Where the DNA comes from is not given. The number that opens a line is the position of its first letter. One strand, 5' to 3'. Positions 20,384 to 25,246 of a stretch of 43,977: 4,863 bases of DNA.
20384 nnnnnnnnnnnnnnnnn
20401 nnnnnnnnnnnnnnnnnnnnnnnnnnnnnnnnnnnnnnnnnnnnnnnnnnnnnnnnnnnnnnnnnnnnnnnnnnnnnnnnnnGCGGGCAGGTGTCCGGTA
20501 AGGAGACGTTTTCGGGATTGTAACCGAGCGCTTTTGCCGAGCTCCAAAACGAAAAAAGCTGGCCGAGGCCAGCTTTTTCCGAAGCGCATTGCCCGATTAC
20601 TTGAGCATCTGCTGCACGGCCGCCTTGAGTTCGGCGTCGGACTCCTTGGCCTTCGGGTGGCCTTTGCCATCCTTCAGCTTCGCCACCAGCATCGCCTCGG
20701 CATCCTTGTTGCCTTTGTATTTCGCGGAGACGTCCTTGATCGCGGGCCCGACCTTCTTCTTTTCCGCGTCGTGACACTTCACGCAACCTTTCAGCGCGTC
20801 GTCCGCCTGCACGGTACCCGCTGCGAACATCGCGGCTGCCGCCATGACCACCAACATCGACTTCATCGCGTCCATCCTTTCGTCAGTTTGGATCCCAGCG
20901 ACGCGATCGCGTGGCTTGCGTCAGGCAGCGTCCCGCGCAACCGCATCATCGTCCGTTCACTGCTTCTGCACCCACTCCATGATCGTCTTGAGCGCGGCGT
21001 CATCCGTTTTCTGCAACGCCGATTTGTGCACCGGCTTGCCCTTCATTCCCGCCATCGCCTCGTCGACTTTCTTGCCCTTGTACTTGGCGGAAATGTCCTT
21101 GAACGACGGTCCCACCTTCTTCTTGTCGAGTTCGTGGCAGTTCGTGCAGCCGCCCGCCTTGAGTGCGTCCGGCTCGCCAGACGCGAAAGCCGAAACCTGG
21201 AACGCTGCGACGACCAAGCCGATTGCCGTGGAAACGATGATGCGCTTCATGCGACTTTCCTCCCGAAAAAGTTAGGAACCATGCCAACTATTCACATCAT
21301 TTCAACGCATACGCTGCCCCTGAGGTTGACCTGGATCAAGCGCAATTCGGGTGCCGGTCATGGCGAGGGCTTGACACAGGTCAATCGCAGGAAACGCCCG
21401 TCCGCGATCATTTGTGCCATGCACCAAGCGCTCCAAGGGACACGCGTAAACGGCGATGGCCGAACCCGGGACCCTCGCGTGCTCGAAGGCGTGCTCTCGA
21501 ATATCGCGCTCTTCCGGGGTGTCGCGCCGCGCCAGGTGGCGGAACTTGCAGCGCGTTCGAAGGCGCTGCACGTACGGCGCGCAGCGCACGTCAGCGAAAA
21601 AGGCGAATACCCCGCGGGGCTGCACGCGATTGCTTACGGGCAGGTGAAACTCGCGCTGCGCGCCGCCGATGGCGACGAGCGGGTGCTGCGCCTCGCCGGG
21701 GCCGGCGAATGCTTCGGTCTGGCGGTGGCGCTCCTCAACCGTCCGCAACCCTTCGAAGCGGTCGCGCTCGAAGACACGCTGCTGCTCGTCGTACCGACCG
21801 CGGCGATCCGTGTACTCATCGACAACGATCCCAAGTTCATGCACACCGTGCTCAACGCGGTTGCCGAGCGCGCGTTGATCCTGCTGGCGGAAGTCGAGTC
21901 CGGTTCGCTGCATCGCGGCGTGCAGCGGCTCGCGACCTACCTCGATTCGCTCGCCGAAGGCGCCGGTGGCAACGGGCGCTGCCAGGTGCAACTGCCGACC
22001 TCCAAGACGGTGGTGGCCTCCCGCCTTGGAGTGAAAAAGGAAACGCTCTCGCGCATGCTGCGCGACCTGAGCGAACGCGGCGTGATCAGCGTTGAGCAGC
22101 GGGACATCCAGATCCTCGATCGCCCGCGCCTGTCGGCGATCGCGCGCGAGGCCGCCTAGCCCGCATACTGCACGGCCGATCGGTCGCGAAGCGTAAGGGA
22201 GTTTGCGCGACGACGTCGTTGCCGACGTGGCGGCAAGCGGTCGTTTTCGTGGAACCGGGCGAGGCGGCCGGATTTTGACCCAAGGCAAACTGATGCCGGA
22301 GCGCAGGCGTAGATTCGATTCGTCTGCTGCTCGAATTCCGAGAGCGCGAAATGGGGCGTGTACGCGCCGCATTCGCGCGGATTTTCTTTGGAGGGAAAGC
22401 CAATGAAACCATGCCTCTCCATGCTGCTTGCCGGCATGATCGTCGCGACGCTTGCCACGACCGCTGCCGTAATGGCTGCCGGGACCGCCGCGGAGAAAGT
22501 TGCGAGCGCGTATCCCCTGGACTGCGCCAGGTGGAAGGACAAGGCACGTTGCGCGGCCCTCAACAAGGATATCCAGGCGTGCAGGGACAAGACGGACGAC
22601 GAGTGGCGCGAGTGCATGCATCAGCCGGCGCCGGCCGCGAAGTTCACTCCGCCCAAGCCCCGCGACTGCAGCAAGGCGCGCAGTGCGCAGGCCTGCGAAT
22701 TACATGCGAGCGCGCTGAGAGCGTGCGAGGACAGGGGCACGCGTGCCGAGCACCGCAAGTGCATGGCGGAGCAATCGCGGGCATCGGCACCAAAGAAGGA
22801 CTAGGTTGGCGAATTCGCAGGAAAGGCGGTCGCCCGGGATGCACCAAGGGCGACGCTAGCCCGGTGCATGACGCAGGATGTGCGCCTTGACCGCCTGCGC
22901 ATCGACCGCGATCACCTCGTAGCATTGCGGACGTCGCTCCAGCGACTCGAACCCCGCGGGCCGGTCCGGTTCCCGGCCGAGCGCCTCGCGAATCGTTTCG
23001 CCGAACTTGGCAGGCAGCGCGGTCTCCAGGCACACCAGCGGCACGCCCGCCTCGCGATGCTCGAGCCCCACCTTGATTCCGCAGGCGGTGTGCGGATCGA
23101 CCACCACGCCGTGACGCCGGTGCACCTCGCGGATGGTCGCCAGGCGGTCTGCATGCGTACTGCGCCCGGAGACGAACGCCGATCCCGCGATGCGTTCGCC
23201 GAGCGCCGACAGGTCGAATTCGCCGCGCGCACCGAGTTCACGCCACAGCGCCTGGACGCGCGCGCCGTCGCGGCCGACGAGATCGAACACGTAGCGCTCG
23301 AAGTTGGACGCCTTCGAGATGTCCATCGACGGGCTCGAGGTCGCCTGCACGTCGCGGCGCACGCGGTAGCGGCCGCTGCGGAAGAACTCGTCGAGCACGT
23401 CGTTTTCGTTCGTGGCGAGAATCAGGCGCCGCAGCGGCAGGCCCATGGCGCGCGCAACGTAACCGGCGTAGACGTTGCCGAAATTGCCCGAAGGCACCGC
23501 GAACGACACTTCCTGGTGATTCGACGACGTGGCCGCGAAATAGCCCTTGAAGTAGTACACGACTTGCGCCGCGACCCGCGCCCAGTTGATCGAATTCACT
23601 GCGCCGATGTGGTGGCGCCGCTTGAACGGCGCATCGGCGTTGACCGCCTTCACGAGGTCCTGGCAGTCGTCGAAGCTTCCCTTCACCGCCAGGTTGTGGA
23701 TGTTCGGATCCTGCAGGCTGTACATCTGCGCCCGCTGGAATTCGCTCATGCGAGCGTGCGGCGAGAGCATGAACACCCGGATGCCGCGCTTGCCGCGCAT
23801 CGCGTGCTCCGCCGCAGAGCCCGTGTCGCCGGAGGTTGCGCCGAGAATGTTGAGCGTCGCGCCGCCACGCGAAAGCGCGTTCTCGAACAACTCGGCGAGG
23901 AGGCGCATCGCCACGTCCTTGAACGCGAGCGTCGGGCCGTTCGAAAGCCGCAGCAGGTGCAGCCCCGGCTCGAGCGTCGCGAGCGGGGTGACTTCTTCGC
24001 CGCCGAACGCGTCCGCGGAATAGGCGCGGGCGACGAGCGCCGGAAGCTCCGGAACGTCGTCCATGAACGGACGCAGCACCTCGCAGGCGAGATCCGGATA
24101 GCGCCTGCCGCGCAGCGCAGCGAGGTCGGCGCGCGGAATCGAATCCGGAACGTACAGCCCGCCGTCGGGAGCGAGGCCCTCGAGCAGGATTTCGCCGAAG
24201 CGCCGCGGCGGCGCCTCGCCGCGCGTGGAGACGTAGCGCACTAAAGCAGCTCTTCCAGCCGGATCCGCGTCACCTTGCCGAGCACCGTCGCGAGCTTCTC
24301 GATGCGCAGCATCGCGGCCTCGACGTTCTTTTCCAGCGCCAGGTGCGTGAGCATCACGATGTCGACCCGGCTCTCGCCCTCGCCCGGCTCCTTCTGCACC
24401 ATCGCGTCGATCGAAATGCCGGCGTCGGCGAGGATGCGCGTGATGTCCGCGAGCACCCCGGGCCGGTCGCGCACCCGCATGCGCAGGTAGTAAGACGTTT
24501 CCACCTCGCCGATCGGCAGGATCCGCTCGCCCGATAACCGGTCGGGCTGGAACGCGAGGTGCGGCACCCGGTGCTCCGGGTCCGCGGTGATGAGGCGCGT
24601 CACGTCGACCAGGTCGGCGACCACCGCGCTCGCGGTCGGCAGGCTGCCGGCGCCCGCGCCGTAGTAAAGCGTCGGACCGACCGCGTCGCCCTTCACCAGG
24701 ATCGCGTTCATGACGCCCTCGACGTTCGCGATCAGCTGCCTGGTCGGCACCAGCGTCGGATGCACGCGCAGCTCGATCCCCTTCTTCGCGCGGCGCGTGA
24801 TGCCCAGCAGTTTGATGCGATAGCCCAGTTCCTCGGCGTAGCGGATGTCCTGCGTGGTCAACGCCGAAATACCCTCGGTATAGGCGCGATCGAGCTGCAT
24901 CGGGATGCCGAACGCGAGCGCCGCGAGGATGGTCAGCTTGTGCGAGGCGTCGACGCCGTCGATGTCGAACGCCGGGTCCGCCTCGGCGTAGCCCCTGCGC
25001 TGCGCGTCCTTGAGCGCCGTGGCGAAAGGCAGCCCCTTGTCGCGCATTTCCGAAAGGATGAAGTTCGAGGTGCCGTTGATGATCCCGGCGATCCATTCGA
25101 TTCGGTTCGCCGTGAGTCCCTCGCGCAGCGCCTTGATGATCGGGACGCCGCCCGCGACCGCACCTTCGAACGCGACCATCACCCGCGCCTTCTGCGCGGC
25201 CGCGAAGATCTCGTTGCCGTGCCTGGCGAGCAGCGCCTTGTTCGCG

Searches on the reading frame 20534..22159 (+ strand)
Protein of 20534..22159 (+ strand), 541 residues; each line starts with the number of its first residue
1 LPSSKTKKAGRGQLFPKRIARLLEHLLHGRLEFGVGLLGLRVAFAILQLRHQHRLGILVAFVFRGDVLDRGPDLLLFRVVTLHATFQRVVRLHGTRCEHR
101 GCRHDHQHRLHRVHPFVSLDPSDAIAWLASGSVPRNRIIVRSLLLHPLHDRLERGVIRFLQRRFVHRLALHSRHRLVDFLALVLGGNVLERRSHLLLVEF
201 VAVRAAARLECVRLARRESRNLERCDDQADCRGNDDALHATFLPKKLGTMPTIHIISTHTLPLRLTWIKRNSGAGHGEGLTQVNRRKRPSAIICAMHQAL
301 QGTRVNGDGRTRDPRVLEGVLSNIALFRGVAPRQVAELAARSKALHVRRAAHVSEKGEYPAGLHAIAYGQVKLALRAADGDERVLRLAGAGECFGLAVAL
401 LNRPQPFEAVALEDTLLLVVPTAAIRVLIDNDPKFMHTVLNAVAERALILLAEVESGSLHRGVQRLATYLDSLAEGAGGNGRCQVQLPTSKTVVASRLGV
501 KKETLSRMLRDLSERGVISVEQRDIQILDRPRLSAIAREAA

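Call 9: search_protein_families(library=pfam, proteins=[window:20534-22159:+], max_evalue=0.0001)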
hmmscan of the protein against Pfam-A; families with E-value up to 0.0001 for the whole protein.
window:20534-22159:+ (541 aa): 2 families
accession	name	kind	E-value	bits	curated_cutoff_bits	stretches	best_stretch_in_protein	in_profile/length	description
PF13545.12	HTH_Crp_2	-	9.6e-16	58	27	1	464-535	1-69/70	Crp-like helix-turn-helix domain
PF00027.35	cNMP_binding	-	5.6e-13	49.1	27.5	1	346-431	3-88/89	Cyclic nucleotide-binding domain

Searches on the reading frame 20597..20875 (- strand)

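Call 8: search_protein_families(library=pfam, proteins=[window:20597-20875:-], max_evalue=0.0001)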
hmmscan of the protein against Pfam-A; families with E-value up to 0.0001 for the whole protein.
window:20597-20875:- (92 aa): 0 families

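Call 66: search_protein_families(library=pfam, proteins=[window:20600-20866:-], max_evalue=1)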
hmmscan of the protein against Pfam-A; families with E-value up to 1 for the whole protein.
seq(89 aa): 4 families
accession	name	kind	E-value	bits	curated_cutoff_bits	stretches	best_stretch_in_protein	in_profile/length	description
PF00034.26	Cytochrom_C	-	0.00013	23.7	21.3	1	26-72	10-59/90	Cytochrome c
PF13442.11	Cytochrome_CBB3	-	0.0018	19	27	1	26-84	12-65/68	Cytochrome C oxidase, cbb3-type, subunit III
PF20608.4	Phage_tube_C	-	0.0032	18.2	24.1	1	39-70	3-34/82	Phage tail tube protein C-terminal domain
PF10138.15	vWA-TerF-like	-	0.046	14.3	29.4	1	26-85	72-131/200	vWA found in TerF C terminus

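Call 94: search_protein_families(library=ncbifam, proteins=[window:20597-20866:-], max_evalue=0.00001)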
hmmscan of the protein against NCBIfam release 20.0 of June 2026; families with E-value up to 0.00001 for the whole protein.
window:20597-20866:- (89 aa): 0 families

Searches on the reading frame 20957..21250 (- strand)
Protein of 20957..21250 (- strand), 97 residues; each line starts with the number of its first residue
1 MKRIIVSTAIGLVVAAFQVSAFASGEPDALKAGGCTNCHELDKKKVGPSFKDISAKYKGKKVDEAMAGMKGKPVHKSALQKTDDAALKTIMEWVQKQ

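Call 8: search_protein_families(library=pfam, proteins=[window:20957-21250:-], max_evalue=0.0001)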
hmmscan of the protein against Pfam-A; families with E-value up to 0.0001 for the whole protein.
window:20957-21250:- (97 aa): 0 families

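Call 66: search_protein_families(library=pfam, proteins=[window:20960-21250:-], max_evalue=1)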
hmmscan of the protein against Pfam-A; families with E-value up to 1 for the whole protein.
seq(97 aa): 2 families
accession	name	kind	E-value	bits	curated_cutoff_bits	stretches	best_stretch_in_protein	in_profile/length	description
PF00034.26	Cytochrom_C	-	0.00079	21.1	21.3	1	33-72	10-54/90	Cytochrome c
PF13190.11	PDGLE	-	0.012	15.9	27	1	3-32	2-31/102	PDGLE domain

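Call 94: search_protein_families(library=ncbifam, proteins=[window:20957-21250:-], max_evalue=0.00001)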
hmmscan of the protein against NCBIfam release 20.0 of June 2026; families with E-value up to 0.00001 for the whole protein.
window:20957-21250:- (97 aa): 0 families

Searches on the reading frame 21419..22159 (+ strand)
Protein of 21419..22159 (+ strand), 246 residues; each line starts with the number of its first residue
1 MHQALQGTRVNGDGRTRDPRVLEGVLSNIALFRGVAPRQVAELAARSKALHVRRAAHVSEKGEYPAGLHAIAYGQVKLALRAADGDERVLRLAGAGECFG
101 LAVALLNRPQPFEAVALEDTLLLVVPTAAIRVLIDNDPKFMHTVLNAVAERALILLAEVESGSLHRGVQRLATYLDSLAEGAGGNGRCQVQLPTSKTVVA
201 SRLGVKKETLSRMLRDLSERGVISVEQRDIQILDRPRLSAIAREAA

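Call 94: search_protein_families(library=ncbifam, proteins=[window:21419-22159:+], max_evalue=0.00001)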
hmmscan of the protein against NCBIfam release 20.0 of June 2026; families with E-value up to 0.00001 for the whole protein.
window:21419-22159:+ (246 aa): 8 families
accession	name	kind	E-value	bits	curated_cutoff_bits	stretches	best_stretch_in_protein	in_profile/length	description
NF006901.0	PRK09392.1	equivalog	1.6e-25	89.8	211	1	26-243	9-222/236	transcriptional activator FtrB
NF053664.1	TransRegPtrACyano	equivalog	2.1e-13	50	300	1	70-229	32-186/196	Crp/Fnr family transcriptional regulator PtrA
NF050815.1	TransActFtrBCaul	equivalog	2.9e-13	49.6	300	1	28-231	13-212/251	transcriptional activator FtrB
NF041163.2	encap_f2b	equivalog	2.2e-09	37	400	1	7-147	54-196/450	family 2B encapsulin nanocompartment shell protein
NF008365.0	PRK11161.1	subfamily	6.3e-09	35.5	228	1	52-243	52-244/250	fumarate/nitrate reduction transcriptional regulator Fnr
NF050806.1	TransRegFixKCaul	equivalog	1.3e-08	34.4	300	1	36-241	12-213/215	transcriptional regulator FixK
TIGR03697.1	NtcA_cyano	equivalog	2.9e-08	33.7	244.95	1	70-238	16-188/193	global nitrogen regulator NtcA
NF008732.0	PRK11753.1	equivalog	9.4e-06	25.2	266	0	40-233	16-211/214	cAMP-activated global transcriptional regulator CRP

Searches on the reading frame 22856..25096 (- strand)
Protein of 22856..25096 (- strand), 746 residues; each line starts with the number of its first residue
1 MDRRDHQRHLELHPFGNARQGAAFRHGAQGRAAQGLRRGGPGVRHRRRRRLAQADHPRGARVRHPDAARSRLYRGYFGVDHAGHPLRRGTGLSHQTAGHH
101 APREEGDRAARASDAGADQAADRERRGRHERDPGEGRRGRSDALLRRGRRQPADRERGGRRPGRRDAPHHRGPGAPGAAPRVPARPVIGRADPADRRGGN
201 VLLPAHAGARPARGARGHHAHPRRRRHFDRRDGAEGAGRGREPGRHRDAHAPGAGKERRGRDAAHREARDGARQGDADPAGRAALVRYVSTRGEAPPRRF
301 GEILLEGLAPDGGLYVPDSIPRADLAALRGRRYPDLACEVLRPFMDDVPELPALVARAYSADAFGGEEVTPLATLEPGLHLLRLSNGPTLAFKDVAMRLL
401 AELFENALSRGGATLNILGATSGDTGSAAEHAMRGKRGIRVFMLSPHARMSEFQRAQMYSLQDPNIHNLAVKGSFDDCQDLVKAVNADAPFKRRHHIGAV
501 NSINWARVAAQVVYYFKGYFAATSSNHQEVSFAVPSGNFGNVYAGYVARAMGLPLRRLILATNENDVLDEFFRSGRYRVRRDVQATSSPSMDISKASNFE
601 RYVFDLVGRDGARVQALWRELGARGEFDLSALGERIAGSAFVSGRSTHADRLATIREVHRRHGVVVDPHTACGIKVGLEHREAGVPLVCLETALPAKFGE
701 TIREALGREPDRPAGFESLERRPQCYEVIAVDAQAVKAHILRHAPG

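Call 9: search_protein_families(library=pfam, proteins=[window:22856-25096:-], max_evalue=0.0001)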
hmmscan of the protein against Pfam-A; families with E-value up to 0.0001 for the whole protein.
window:22856-25096:- (746 aa): 3 families
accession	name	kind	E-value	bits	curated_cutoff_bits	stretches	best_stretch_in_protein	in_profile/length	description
PF14821.11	Thr_synth_N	-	3.4e-20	72.4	25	1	287-359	1-79/79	Threonine synthase N terminus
PF00291.31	PALP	-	5.2e-14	52.7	35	1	368-614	6-241/295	Pyridoxal-phosphate dependent enzyme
PF24857.1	THR4_C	-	3e-05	24.5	27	1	670-740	1-83/85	Threonine synthase, C-terminal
